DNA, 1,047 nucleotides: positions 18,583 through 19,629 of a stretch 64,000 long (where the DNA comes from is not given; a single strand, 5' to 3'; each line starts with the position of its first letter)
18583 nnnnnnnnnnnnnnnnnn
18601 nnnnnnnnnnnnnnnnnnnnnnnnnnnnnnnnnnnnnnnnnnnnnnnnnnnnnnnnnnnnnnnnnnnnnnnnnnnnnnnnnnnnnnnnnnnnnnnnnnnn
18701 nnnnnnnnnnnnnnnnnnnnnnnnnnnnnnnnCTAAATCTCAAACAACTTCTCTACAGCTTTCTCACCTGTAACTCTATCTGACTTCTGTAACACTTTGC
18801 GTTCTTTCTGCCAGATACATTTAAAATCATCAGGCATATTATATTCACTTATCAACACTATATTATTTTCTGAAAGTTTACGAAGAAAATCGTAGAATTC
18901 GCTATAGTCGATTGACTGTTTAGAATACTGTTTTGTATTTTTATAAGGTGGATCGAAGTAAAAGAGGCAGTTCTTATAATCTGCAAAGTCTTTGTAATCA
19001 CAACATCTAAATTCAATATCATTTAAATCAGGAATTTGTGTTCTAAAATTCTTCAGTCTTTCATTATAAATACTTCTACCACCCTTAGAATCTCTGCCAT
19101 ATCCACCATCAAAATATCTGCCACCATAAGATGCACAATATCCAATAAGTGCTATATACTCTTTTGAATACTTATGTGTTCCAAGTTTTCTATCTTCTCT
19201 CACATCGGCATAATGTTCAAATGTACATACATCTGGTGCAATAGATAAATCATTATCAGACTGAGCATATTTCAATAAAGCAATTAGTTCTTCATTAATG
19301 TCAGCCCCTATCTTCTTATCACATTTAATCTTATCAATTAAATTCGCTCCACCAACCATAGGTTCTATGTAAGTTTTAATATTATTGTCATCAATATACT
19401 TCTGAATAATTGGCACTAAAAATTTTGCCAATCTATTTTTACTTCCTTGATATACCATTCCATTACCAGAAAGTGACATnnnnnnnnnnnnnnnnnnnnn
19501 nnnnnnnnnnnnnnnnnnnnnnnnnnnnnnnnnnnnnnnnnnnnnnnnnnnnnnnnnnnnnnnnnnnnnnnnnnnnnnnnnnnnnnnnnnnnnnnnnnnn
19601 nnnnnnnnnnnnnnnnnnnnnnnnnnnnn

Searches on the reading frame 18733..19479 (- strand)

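Call 27: search_protein_families(library=pfam, proteins=[window:18733-19479:-], max_evalue=0.01)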
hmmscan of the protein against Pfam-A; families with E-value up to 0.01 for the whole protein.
window:18733-19479:- (248 aa): 1 family
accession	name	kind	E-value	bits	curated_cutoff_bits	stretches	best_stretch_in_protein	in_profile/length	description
PF02086.21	MethyltransfD12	-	3.3e-15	57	22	1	10-193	1-199/253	D12 class N6 adenine-specific DNA methyltransferase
